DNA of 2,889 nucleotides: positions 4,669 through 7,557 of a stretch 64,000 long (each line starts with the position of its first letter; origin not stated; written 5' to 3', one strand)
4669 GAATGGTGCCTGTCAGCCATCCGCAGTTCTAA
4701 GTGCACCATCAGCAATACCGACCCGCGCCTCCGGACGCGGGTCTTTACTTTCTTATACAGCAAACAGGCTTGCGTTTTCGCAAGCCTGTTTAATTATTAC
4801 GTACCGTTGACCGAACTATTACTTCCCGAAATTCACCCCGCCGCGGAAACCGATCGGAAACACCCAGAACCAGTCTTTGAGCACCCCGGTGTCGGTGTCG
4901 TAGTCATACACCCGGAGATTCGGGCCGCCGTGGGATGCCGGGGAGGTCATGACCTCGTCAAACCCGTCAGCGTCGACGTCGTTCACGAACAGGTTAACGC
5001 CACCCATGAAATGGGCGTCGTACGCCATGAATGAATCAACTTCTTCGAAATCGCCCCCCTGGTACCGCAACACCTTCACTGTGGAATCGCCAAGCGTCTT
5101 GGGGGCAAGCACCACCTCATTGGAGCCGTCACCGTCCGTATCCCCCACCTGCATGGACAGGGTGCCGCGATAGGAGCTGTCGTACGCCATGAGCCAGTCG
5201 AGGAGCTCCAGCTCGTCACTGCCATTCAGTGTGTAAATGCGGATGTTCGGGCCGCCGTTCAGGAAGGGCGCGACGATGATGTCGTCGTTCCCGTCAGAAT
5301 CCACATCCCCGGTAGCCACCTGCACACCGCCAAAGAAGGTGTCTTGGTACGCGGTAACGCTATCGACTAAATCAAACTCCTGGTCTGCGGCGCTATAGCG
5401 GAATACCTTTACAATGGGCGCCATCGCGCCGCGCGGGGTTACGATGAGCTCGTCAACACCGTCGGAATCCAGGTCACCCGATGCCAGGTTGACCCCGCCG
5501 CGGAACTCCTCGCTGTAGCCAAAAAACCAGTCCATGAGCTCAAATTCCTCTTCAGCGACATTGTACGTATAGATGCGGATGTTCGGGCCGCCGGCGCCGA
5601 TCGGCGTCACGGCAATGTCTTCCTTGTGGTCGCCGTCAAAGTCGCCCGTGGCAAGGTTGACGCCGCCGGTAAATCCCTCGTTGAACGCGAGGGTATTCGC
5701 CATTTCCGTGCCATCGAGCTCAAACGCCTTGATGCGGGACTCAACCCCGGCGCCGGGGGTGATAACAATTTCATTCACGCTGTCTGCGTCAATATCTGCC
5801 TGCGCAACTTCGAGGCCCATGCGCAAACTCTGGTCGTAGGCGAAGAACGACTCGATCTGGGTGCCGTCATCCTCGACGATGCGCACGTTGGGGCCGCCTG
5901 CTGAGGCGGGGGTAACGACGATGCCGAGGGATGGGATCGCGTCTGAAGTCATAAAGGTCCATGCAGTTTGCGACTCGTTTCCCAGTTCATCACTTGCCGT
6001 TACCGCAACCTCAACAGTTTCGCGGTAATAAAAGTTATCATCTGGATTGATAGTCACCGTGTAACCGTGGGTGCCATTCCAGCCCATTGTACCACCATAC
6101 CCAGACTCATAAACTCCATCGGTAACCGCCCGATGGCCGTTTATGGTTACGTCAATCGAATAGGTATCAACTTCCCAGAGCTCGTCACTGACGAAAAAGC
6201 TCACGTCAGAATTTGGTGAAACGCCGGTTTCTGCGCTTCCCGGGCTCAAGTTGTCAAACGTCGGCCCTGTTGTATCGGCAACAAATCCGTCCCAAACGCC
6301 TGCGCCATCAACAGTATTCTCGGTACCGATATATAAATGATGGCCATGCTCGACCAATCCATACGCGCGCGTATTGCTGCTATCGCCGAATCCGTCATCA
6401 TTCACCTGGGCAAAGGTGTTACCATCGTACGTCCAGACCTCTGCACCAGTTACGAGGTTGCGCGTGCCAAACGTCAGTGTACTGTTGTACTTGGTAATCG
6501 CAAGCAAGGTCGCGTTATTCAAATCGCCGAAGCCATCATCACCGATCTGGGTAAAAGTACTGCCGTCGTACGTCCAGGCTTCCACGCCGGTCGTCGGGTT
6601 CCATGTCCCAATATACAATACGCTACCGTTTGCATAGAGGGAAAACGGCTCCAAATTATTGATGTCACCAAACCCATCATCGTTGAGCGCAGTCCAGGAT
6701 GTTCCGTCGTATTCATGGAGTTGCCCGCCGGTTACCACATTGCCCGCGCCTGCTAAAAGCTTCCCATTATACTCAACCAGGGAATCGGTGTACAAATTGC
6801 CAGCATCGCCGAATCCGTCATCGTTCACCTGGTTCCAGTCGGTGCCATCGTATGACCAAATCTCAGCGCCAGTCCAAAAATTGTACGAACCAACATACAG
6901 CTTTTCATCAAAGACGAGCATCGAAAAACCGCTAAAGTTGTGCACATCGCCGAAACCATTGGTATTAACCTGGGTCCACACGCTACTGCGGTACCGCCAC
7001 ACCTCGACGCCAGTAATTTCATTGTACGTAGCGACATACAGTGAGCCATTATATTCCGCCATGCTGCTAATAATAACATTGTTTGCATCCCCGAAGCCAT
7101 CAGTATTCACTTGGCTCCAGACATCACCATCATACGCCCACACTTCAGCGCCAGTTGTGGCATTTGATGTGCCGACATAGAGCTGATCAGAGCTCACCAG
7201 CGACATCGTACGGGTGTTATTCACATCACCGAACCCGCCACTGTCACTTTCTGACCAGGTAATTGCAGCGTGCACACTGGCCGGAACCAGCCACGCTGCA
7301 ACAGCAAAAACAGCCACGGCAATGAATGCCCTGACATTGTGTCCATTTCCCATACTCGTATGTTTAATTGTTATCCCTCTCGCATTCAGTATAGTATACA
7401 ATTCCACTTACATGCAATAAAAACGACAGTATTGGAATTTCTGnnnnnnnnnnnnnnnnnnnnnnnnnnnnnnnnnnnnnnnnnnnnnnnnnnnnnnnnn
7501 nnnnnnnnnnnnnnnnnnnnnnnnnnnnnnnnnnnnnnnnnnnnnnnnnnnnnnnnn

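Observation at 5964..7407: Unrecognised N-terminal repeat module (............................, ~50 aa x7) in the large secreted proteins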

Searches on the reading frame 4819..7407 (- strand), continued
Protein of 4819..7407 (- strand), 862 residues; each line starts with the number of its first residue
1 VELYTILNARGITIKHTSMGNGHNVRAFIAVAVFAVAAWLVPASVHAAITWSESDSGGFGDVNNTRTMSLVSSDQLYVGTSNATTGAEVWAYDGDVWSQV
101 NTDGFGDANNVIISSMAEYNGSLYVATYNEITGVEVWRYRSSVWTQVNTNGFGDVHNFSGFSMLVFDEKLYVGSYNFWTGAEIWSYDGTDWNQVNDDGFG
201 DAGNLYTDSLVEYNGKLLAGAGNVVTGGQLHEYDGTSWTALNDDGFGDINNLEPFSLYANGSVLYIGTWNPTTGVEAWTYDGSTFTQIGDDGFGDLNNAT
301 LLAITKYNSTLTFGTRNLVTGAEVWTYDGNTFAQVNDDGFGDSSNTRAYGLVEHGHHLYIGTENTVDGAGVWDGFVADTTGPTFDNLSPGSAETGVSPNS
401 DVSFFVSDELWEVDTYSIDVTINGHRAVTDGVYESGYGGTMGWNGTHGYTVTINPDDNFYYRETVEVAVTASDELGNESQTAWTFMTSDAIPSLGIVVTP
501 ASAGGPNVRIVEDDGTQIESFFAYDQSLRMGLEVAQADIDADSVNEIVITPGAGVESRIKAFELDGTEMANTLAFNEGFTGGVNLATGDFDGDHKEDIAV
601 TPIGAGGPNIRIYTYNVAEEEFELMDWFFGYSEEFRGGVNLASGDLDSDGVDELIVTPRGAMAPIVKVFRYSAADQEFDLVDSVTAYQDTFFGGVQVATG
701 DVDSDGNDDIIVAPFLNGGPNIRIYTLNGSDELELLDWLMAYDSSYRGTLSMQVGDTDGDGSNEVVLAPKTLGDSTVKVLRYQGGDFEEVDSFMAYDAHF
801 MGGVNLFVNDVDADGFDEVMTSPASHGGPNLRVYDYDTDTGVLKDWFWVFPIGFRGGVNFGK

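Call 46: fold_search(model_id=the predicted structure, library=pdb)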
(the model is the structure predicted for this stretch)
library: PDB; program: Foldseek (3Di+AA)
matches with E <= 10: 1859; with E <= 0.001: 609
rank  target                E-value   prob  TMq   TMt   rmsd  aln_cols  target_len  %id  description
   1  5m2n                  1.1e-13  1.00  0.29  0.33  32.0       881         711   10  Crystal Structure of Elongator subunit Elp2 (released 2016-12-28)
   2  6qk7_B                3.4e-13  1.00  0.29  0.32  32.2       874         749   11  Elongator catalytic subcomplex Elp123 lobe (released 2019-07-17)
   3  8asw_B                1.1e-12  1.00  0.29  0.30  32.4       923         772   11  Cryo-EM structure of yeast Elp123 in complex with alanine tRNA (released 2022-12-07)
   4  9bbh                  3.8e-12  1.00  0.20  0.16  40.4      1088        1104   10  Co-crystal structure of human DDB1 bound to fragment UB028670 (released 2024-06-12)
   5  8d7u_A                4.4e-12  1.00  0.19  0.15  39.8      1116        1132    9  Cereblon~DDB1 bound to CC-92480 with DDB1 in the linear conformation (released 2022-07-20)
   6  8ptz_B                5.5e-12  1.00  0.25  0.28  32.7       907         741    9  Cryo-EM structure of human Elp123 in complex with tRNA, S-ethyl-CoA, 5'-deoxyadenosine and methionine (released 2024-04-17)
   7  8asv_B                5.8e-12  1.00  0.29  0.30  31.3       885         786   11  Cryo-EM structure of yeast Elongator complex (released 2022-12-07)
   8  9n6z_LQ               1.5e-11  1.00  0.25  0.25  31.2       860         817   11  SSU processome maturation and disassembly, State D (released 2025-11-05)
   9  5fkt_A                1.9e-11  1.00  0.27  0.30  34.2       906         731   12  Unraveling the first step of xyloglucan degradation by the soil saprophyte Cellvibrio japonicus through the functional (released 2015-11-04)
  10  9hne_E                2.3e-11  1.00  0.21  0.17  37.7      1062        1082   10  Cereblon in complex with DDB1, GSPT1 and Compound-1 (released 2025-10-22)
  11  4xfv                  2.6e-11  1.00  0.28  0.31  30.6       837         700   10  Crystal Structure of Elp2 (released 2015-05-20)
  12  9bbe                  2.6e-11  1.00  0.21  0.16  39.9      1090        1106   10  Co-crystal structure of human DDB1 bound to fragment UB028668 (released 2024-06-12)
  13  9ejq                  3.2e-11  1.00  0.19  0.15  39.6      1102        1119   11  Crystal structure of DDB1 in complex with XS381952 (released 2025-02-26)
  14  8d7v_A                3.2e-11  1.00  0.19  0.14  38.3      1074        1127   10  Cereblon~DDB1 bound to CC-92480 with DDB1 in the twisted conformation (released 2022-07-20)
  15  6xk9_B                3.4e-11  1.00  0.19  0.16  38.2      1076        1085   10  Cereblon in complex with DDB1, CC-90009, and GSPT1 (released 2020-12-02)
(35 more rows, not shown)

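Call 64: find_related_loci(query=window:4822-7353:-, collection=genome_contigs, flank=2000)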
Query window:4822-7353:- (844 aa) in genome_contigs; peptide patterns used: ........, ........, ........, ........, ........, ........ (x = any residue, [..] = any of these).
15 stretches matched a pattern; 1 encode a relative of the query (tblastn E <= 1e-3); 1 distinct loci.
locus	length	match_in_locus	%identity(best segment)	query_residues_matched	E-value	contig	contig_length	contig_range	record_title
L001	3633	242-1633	29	5-362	7e-43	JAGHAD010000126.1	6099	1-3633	MAG: Thermoplasmata archaeon isolate AUK221 PB_MBMC_175_c_000000000077, whole genome shotgun sequence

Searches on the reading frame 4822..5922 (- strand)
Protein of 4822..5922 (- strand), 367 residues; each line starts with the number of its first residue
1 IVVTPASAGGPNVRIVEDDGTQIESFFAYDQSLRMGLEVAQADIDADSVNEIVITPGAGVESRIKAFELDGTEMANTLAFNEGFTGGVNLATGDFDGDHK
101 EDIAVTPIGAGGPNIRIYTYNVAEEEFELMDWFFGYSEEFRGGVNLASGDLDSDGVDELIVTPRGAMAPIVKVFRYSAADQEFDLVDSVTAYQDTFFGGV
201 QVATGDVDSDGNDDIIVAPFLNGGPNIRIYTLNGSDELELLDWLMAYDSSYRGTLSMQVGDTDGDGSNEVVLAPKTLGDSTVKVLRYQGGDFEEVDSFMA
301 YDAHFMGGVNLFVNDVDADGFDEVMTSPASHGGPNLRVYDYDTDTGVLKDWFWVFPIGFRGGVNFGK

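Call 47: find_homologous_proteins(query=window:4822-5922:-, max_evalue=1e-10)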
Query window:4822-5922:- (367 aa): 379 proteins with E <= 1e-10 among 8000 candidates; the best 120 are listed.
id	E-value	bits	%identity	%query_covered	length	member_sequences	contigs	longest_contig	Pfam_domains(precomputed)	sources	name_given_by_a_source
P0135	1.4e-139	483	60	100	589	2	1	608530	PF01839.30,PF13517.13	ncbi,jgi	ncbi:MAG: FG-GAP-like repeat-containing protein [Patescibacteria group bacterium]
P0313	1.2e-83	299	40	99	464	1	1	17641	PF01839.30,PF13517.13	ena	-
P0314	7.7e-82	293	32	87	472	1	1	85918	PF01839.30,PF13517.13,PF03734.20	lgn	-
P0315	2.0e-80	289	31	87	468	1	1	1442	PF01839.30,PF13517.13,PF03734.20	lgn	-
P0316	4.2e-72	261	33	87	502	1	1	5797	PF01839.30,PF13517.13,PF03734.20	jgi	-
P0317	2.4e-70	255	39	72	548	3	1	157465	PF01839.30,PF13517.13,PF00041.28,PF16656.12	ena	-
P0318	3.3e-70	255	39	100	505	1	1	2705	PF01839.30,PF12256.15,PF13517.13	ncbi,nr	ncbi:MAG: VCBS repeat-containing protein, partial [Candidatus Kerfeldbacteria bacterium]|nr:VCBS rep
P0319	6.2e-70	254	33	79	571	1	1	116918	PF01839.30,PF13517.13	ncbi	-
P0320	2.6e-68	249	39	80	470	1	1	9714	PF01839.30,PF13517.13,PF03734.20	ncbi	-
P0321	3.7e-68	248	35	85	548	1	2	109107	PF01839.30,PF13517.13,PF00041.28,PF16656.12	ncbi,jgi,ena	ncbi:MAG: fibronectin type III domain-containing protein [Patescibacteria group bacterium]|jgi:hypot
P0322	4.1e-68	248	46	69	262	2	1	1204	PF01839.30,PF25292.1,PF13517.13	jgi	-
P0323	2.2e-65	239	33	89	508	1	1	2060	PF01839.30,PF13517.13,PF03734.20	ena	-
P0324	1.3e-60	223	35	85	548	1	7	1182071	PF01839.30,PF13517.13,PF00041.28,PF16656.12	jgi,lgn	jgi:hypothetical protein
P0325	4.6e-60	222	34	85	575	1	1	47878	PF01839.30,PF13517.13,PF00041.28,PF16656.12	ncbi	ncbi:MAG: FG-GAP-like repeat-containing protein [Patescibacteria group bacterium]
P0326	1.1e-58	217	35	85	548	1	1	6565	PF01839.30,PF13517.13,PF00041.28,PF16656.12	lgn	-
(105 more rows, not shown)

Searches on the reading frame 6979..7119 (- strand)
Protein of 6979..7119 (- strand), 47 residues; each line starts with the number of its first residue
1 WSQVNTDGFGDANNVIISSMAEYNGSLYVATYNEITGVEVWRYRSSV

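Call 24: search_solved_structures(query=A3, max_evalue=10, show_alignments=3)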
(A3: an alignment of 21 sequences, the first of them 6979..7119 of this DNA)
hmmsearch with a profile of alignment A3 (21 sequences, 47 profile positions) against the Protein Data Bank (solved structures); distinct sequences matched with E-value up to 10: 10.
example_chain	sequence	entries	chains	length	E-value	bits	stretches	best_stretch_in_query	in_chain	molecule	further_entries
7evf_AA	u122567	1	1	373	0.52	13.5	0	13-32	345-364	PQQ_3 domain-containing protein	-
7dxn_A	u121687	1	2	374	0.55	13.5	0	13-32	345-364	Membrane associated protein kinase with beta-propeller domain, pyrrolo-quinoline quinone b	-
7awy_A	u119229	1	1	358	0.61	13.3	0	13-41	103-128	Scone-R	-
6wts_A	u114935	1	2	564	0.71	13.1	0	5-15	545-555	SEMA6A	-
3nvn_A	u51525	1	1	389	0.88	12.8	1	3-46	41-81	EVM139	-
6vxk_A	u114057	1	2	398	0.93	12.7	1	3-46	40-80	Semaphorin-like protein 139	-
3okw_A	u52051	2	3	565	1.1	12.4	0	5-16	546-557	Semaphorin-6A | Putative uncharacterized protein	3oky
3hxj_A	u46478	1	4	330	2.1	11.6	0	13-34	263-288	Pyrrolo-quinoline quinone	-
7eq5_A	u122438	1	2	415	3.4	10.9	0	13-32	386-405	Membrane associated protein kinase with beta-propeller domain, pyrrolo-quinoline quinone b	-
3afc_A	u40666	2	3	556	6.2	10.1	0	5-14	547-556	Semaphorin-6A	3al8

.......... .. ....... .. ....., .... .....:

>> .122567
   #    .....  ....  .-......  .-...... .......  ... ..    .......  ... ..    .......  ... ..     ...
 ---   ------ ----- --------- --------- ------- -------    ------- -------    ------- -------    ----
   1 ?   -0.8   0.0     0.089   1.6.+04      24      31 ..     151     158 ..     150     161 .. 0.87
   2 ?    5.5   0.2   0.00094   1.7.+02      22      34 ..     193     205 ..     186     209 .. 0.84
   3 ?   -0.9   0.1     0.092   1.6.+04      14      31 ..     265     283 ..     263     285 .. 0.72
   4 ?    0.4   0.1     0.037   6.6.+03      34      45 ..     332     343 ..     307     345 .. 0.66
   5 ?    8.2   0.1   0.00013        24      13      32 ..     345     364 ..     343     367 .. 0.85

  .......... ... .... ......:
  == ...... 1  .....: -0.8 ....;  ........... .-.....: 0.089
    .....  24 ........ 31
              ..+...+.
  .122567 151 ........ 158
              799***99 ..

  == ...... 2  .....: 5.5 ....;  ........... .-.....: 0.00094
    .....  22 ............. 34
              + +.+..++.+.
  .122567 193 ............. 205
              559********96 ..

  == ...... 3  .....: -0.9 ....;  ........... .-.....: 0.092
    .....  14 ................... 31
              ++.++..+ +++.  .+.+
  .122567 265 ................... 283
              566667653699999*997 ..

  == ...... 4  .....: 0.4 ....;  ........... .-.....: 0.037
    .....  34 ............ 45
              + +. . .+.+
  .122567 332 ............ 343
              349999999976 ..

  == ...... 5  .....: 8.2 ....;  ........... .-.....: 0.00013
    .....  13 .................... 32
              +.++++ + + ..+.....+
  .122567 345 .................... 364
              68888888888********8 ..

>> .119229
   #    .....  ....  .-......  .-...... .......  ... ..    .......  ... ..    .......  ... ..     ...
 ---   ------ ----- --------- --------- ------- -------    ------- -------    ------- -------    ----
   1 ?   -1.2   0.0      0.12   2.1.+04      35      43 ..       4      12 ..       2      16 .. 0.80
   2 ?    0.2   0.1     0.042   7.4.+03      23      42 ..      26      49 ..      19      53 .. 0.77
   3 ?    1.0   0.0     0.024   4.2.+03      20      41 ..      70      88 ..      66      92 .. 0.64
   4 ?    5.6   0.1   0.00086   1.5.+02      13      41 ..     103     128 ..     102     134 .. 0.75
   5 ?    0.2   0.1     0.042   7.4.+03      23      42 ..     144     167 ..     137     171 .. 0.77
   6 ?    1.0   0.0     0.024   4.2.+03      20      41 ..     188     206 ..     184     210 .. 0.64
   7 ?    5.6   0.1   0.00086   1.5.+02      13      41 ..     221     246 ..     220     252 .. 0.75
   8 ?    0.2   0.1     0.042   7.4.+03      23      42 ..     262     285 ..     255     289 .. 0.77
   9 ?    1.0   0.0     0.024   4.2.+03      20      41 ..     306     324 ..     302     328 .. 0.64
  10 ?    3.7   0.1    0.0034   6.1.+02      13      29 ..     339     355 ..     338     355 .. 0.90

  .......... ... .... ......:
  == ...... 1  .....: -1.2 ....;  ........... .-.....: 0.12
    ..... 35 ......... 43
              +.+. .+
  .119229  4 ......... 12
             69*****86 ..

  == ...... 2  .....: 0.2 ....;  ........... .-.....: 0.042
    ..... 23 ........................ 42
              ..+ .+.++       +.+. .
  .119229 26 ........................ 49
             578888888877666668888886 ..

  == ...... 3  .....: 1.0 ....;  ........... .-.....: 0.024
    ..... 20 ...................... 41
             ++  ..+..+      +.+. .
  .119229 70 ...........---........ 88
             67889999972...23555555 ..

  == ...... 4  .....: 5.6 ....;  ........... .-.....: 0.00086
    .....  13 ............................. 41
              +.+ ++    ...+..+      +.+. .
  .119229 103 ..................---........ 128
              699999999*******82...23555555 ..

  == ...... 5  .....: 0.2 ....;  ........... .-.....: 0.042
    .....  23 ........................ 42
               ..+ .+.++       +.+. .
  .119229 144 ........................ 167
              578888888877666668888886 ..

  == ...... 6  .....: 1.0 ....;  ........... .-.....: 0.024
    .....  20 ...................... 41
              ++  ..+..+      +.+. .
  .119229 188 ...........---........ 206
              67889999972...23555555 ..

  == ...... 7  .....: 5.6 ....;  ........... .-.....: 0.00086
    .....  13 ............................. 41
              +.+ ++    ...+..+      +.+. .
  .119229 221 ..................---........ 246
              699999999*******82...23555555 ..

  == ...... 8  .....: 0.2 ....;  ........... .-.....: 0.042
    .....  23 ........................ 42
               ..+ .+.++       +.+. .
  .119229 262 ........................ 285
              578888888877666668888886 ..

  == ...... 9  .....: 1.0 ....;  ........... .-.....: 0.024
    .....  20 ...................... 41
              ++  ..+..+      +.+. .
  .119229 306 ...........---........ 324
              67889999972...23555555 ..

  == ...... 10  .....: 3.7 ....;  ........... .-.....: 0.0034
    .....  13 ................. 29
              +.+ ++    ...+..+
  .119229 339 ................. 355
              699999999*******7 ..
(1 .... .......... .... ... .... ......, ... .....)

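Call 35: search_protein_representatives(alignment_id=A3)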
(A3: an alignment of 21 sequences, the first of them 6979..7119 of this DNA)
Query: 21 sequences, 47 profile positions. Proteins with E-value up to 0.001 (for the whole library): 14385; up to 1e-10: 6043; up to 1e-30: 1202. The best 150 are listed.
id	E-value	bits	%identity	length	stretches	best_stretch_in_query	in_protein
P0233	1.2e-239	790.4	-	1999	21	1-46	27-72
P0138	1.5e-236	780.4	-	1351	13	1-47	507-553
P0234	5.1e-225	743.5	-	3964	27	1-47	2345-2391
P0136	1.6e-210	697.1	-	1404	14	1-47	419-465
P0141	1.0e-175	585.7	-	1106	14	1-46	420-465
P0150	1.5e-156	524.3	-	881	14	1-47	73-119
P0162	2.5e-155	520.4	-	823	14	1-43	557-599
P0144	2.3e-147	494.9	-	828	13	1-47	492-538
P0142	2.4e-144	485.2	-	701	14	1-45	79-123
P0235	1.4e-142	479.6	-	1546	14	1-47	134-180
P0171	1.0e-136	460.8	-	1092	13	1-47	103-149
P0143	3.6e-133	449.5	-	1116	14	1-46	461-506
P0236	1.4e-129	437.9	-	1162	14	1-46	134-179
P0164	2.5e-129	437.2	-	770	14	1-47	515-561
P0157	2.9e-128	433.8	-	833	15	1-45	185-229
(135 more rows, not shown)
